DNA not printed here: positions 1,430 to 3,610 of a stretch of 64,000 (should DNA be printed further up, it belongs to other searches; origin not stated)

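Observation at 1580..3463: Secreted lectin-like plus C39-like cysteine peptidase fusion with a Pro/Thr linker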

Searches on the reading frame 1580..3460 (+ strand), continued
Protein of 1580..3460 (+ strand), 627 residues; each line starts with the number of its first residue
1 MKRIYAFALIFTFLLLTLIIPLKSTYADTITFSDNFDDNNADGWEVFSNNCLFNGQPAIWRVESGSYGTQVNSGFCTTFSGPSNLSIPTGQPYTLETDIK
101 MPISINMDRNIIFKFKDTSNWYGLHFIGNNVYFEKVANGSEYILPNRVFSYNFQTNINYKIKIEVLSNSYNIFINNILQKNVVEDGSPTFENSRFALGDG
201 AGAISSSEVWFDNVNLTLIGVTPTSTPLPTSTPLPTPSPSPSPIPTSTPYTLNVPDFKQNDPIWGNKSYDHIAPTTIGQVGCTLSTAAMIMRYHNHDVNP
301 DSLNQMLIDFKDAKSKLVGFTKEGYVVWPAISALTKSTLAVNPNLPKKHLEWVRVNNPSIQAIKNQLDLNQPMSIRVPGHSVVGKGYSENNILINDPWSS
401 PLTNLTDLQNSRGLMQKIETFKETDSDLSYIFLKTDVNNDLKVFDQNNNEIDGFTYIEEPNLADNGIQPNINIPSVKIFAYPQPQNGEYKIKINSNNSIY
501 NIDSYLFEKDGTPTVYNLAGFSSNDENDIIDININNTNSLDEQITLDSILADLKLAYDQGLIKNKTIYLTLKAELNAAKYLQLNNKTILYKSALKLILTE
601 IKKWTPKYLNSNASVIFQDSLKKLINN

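Call 31: search_solved_structures(query=A4, max_evalue=1, show_alignments=4)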
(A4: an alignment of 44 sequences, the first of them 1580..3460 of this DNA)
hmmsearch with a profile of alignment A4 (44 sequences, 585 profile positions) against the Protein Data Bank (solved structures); distinct sequences matched with E-value up to 1: 28.
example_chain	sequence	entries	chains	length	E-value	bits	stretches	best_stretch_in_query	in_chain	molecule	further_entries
4azz_A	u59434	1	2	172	3.7e-12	48.8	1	53-205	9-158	LEVANASE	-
4b1l_A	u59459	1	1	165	4.7e-12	48.5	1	53-197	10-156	LEVANASE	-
4b1m_A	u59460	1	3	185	5.6e-12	48.3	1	53-197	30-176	LEVANASE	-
4jqt_A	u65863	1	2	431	2.4e-07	33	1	37-200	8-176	putative glycosyl hydrolase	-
3erv_A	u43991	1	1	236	0.0073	18.1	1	251-275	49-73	putative C39-like peptidase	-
3imm_A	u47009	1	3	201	0.039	15.8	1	73-179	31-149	Putative secreted glycosylhydrolase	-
6mpz_A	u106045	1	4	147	0.043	15.6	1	329-358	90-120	Double Glycine Motif Protease domain from AMS/PCAT Transporter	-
6r3r_A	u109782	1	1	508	0.069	14.9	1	91-175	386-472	Glycoside hydrolase family 32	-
6r3u_A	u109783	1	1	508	0.069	14.9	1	91-175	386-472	Glycoside hydrolase family 32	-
7znr_A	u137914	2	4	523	0.073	14.8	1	91-175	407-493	Sucrose-6-phosphate hydrolase | Glycoside hydrolase family 32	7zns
8a9y_E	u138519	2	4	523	0.073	14.8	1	91-175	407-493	Glycoside hydrolase family 32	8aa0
8aa2_E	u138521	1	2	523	0.073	14.8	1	91-175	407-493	Glycoside hydrolase family 32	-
5zqi_A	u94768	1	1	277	0.18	13.5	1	87-195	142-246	Alginate lyase AlgAT5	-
2psb_A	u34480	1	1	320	0.21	13.3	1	406-482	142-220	YerB protein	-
5xrm_A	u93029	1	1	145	0.26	13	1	118-177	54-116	Galectin-10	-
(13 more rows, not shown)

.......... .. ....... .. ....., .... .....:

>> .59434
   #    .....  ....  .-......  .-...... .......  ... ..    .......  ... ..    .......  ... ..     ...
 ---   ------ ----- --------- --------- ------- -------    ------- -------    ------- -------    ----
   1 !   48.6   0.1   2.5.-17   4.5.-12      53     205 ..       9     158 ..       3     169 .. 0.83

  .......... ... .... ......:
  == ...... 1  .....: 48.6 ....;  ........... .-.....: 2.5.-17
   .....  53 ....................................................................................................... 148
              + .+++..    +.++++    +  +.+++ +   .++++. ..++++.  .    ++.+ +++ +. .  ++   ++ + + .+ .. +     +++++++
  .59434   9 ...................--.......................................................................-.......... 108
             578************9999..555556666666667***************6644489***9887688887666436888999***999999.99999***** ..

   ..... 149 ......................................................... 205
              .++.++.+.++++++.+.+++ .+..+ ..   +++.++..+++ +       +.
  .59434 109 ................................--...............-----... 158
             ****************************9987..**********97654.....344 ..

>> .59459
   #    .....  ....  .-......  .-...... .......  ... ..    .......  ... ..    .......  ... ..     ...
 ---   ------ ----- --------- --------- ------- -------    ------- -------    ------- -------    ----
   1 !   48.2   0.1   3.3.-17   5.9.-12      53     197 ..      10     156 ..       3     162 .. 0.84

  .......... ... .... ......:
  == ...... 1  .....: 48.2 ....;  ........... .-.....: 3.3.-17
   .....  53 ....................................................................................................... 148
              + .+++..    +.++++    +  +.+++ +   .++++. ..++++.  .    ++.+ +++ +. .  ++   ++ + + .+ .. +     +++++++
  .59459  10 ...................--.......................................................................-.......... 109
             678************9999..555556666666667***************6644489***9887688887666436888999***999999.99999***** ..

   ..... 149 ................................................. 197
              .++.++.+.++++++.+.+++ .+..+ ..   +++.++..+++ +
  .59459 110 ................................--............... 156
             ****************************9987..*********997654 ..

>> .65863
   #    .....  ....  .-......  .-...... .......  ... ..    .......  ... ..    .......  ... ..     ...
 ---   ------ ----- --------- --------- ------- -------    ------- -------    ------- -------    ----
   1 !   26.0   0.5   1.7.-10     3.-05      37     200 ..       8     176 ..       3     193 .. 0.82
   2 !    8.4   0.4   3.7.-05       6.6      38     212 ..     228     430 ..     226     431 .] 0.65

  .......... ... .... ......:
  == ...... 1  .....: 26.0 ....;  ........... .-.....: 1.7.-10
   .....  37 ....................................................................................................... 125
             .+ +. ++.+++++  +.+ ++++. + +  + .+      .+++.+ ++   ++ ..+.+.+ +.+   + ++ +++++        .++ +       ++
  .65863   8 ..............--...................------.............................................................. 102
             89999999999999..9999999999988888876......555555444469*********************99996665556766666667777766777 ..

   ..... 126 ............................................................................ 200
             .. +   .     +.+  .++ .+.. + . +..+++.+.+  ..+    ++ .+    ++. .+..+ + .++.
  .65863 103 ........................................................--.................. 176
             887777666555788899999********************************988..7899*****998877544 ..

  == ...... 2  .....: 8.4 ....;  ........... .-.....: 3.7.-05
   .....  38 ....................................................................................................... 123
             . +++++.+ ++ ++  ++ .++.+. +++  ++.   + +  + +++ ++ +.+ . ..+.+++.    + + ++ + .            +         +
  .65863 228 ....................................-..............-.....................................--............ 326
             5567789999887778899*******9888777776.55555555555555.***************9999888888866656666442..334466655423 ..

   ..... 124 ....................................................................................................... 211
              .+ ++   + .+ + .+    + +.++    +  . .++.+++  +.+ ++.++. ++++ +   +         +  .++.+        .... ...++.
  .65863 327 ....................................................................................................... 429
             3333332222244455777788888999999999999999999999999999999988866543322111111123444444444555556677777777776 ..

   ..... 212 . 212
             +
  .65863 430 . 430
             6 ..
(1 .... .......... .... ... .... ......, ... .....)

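Call 38: find_related_loci(query=A1, collection=genome_contigs, flank=6000)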
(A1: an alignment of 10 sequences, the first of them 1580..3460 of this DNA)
Query A1 (627 aa) in genome_contigs; peptide patterns used: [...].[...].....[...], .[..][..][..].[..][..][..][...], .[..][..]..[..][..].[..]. (x = any residue, [..] = any of these).
116 stretches matched a pattern; 19 encode a relative of the query (tblastn E <= 1e-3); 19 distinct loci.
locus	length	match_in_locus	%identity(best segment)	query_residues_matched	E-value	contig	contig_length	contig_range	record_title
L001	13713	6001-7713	37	23-625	1e-114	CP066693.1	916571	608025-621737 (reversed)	MAG: Candidatus Woesebacteria bacterium isolate NC_groundwater_896_Pr1_S2p5_35_35 chromosome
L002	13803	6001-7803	32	1-627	3e-94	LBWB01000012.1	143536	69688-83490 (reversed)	MAG: Candidatus Woesebacteria bacterium GW2011_GWB1_39_12 UT24_C0012, whole genome shotgun sequence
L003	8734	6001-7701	33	23-627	2e-84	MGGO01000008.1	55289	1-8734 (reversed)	MAG: Candidatus Woesebacteria bacterium RIFCSPHIGHO2_01_FULL_44_10 rifcsphigho2_01_scaffold_1991, whole genome shotgun s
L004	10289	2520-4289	33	17-625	1e-74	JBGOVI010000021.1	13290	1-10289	MAG: Patescibacteria group bacterium isolate OBJ_0618_7090110_119 k141_9094874_length_13290_cov_11.2813, whole genome sh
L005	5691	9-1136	36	252-627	5e-66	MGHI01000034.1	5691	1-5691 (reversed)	MAG: Candidatus Woesebacteria bacterium RIFCSPLOWO2_01_FULL_39_61 rifcsplowo2_01_scaffold_42153, whole genome shotgun se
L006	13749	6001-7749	31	7-625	2e-62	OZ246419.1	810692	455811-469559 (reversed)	MAG: uncultured Gammaproteobacteria bacterium isolate binchicken_co84_156 genome assembly, chromosome: 1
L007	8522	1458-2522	38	244-597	4e-61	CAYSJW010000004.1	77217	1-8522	MAG TPA_asm: uncultured Gammaproteobacteria bacterium isolate SRP231805_co4_34 genome assembly, contig: k141_402403, who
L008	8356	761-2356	33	2-552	3e-49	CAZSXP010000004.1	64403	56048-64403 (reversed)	MAG TPA_asm: uncultured Gammaproteobacteria bacterium isolate SRP062349_co2_93 genome assembly, contig: NODE_274_length_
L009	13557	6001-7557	36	7-550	3e-84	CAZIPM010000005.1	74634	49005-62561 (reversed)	MAG TPA_asm: uncultured Gammaproteobacteria bacterium isolate SRP050083_co2_604 genome assembly, contig: NODE_119_length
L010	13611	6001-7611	28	2-562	1e-40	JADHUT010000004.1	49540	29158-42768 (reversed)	MAG: Candidatus Microgenomates bacterium isolate BS150m-G53 BS-150m-C508, whole genome shotgun sequence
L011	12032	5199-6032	34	241-532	9e-37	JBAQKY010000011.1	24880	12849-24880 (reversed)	MAG: Microgenomates group bacterium isolate MFD12071_ilm_asm_bin3 k127_15740, whole genome shotgun sequence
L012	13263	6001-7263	30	122-536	7e-36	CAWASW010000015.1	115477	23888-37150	MAG: Candidatus Woesebacteria bacterium isolate MFD02832.bin.1.153 genome assembly, contig: contig_41427, whole genome s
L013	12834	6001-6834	33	244-538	3e-34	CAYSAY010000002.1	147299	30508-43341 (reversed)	MAG TPA_asm: uncultured Gammaproteobacteria bacterium isolate ERP113451_co1_283 genome assembly, contig: NODE_37_length_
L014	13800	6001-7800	32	2-625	5e-75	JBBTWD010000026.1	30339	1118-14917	MAG: Patescibacteria group bacterium isolate H43-bin018_1 H43_bin018_1_000000000026, whole genome shotgun sequence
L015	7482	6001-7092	27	254-625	4e-27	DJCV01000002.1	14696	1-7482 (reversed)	MAG TPA_asm: Candidatus Woesebacteria bacterium UBA5941 UBA5941_contig_182, whole genome shotgun sequence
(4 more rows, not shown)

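Call 39: find_encoding_contigs(protein=window:1580-3460:+, flank=6000, max_places=3)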
Protein window:1580-3460:+ (627 aa): 1 contig read that carries it; 1 place shown.
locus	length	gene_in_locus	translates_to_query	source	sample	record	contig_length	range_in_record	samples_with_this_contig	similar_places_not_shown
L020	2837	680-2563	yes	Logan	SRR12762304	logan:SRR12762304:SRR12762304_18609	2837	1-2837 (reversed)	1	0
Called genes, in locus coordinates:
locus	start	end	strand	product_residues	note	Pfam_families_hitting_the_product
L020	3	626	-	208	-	?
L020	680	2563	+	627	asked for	-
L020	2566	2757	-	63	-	-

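Call 40: find_encoding_contigs(protein=P0001, flank=6000, max_places=2)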
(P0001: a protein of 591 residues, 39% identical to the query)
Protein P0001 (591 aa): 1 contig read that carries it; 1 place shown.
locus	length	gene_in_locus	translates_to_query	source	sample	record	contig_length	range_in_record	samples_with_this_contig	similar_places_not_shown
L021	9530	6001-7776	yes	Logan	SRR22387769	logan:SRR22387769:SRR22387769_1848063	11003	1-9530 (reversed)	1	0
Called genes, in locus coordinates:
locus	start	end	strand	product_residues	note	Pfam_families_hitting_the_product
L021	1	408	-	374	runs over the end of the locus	PF04932:Wzy_C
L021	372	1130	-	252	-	PF00535:Glycos_transf_2, PF10111:Glyco_tranf_2_2 (weak)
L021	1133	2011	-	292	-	PF00535:Glycos_transf_2, PF13641:Glyco_tranf_2_3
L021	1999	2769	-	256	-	PF01209:Ubie_methyltran (weak), PF13489:Methyltransf_23, PF02353:CMAS, PF13847:Methyltransf_31, PF08241:Methyltransf_11, PF08242:Methyltransf_12, PF13649:Methyltransf_25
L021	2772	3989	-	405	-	PF01943:Polysacc_synt, PF05975:EcsB (weak), PF13440:Polysacc_synt_3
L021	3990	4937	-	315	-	PF00535:Glycos_transf_2, PF13641:Glyco_tranf_2_3, PF13632:Glyco_trans_2_3 (weak)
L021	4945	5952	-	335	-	PF13439:Glyco_transf_4, PF00534:Glycos_transf_1 (weak), PF13692:Glyco_trans_1_4 (weak)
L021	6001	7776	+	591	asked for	PF13529:Peptidase_C39_2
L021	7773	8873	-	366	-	-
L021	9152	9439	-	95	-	-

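Call 41: find_encoding_contigs(protein=P0002, flank=6000, max_places=2)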
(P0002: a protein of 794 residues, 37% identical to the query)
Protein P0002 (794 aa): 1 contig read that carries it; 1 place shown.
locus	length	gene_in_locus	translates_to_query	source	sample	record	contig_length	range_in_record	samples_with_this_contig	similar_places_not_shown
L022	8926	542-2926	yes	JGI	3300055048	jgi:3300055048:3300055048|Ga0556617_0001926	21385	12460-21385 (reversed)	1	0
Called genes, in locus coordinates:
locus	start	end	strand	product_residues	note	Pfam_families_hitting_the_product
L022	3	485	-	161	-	?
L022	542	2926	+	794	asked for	PF06439:3keto-disac_hyd (weak), PF13529:Peptidase_C39_2 (weak)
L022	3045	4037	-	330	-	PF01326:PPDK_N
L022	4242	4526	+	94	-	-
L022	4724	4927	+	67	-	-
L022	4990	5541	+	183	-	PF10502:Peptidase_S26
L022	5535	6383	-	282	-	PF02195:ParB_N, PF17762:HTH_ParB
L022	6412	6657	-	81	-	PF01016:Ribosomal_L27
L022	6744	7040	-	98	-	PF00829:Ribosomal_L21p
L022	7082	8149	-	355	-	PF01098:FTSW_RODA_SPOVE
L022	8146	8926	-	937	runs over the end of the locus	PF00133:tRNA-synt_1, PF09334:tRNA-synt_1g, PF08264:Anticodon_1, PF19302:DUF5915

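Call 42: find_encoding_contigs(protein=P0004, flank=8000, max_places=1)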
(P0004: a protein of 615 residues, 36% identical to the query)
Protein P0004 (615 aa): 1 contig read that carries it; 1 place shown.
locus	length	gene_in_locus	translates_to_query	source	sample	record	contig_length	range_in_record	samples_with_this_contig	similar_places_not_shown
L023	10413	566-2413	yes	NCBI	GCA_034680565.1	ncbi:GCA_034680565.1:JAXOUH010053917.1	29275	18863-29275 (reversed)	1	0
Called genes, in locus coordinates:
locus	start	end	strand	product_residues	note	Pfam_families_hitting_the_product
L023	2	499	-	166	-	?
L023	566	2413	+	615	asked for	PF13529:Peptidase_C39_2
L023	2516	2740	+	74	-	-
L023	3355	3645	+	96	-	-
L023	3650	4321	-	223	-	PF01209:Ubie_methyltran, PF13489:Methyltransf_23, PF13847:Methyltransf_31, PF08241:Methyltransf_11, PF08242:Methyltransf_12, PF13649:Methyltransf_25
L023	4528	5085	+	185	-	PF10502:Peptidase_S26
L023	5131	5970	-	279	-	PF02195:ParB_N, PF08535:KorB (faint), PF17762:HTH_ParB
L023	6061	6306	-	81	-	PF01016:Ribosomal_L27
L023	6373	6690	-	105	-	PF00829:Ribosomal_L21p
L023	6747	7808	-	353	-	PF01098:FTSW_RODA_SPOVE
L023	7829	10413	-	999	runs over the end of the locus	PF00133:tRNA-synt_1, PF09334:tRNA-synt_1g (faint), PF08264:Anticodon_1, PF19302:DUF5915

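Call 43: find_encoding_contigs(protein=P0005, flank=8000, max_places=1)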
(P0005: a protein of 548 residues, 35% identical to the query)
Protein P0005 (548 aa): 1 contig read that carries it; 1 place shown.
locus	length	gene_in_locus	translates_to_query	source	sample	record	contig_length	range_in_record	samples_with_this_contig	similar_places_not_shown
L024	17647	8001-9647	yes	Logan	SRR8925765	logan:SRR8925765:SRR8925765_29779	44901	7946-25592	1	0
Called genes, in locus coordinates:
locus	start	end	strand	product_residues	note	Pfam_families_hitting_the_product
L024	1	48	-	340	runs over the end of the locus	PF05448:AXE1 (faint), PF02129:Peptidase_S15 (weak), PF12740:PETase (weak), PF00561:Abhydrolase_1, PF12146:Hydrolase_4, PF12697:Abhydrolase_6, PF00326:Peptidase_S9, PF08840:BAAT_C (weak)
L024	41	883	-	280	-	PF12705:PDDEXK_1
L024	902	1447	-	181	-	-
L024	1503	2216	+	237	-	PF17936:Big_6, PF09136:Glucodextran_B (weak), PF19077:Big_13 (weak), PF27332:TP_0781 (faint), PF09136:Glucodextran_B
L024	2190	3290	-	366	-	PF04932:Wzy_C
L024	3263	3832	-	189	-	-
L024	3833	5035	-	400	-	PF01943:Polysacc_synt, PF13440:Polysacc_synt_3, PF01554:MatE (faint)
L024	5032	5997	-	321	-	PF00535:Glycos_transf_2, PF10111:Glyco_tranf_2_2, PF13641:Glyco_tranf_2_3, PF13506:Glyco_transf_21 (faint), PF02709:Glyco_transf_7C (weak)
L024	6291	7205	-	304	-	PF13439:Glyco_transf_4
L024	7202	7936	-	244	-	PF13489:Methyltransf_23, PF08241:Methyltransf_11, PF08242:Methyltransf_12, PF13649:Methyltransf_25, PF13847:Methyltransf_31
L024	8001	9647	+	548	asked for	PF13529:Peptidase_C39_2, PF03412:Peptidase_C39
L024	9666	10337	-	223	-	-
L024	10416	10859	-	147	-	PF00188:CAP (weak)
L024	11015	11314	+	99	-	PF00625:Guanylate_kin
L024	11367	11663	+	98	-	-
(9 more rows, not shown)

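Call 44: find_encoding_contigs(protein=P0007, flank=8000, max_places=1)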
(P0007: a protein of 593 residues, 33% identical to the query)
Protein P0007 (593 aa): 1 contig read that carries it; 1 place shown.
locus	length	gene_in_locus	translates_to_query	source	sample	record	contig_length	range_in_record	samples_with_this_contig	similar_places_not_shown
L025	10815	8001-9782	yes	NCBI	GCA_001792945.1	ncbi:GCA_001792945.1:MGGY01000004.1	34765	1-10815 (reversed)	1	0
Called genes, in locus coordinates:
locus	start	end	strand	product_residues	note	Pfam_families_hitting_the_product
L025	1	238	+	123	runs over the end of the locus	-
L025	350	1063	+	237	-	PF12733:Cadherin-like (faint), PF17936:Big_6 (weak), PF19077:Big_13 (weak), PF09136:Glucodextran_B, PF17936:Big_6 (weak)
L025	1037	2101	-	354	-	PF04932:Wzy_C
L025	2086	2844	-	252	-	PF00535:Glycos_transf_2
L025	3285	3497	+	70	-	PF12961:DUF3850, PF04266:ASCH (weak)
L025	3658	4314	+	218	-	PF00702:Hydrolase, PF08645:PNK3P (faint), PF13419:HAD_2, PF13242:Hydrolase_like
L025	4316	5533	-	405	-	PF01943:Polysacc_synt, PF13440:Polysacc_synt_3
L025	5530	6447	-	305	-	PF00535:Glycos_transf_2, PF10111:Glyco_tranf_2_2, PF13641:Glyco_tranf_2_3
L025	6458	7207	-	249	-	PF00535:Glycos_transf_2, PF10111:Glyco_tranf_2_2, PF13641:Glyco_tranf_2_3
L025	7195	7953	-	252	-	PF01209:Ubie_methyltran, PF03141:Methyltransf_29, PF13489:Methyltransf_23, PF07021:MetW, PF13847:Methyltransf_31, PF08241:Methyltransf_11, PF08242:Methyltransf_12, PF13649:Methyltransf_25, +3 more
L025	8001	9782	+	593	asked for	PF13529:Peptidase_C39_2 (faint)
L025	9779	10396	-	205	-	-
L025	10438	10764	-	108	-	-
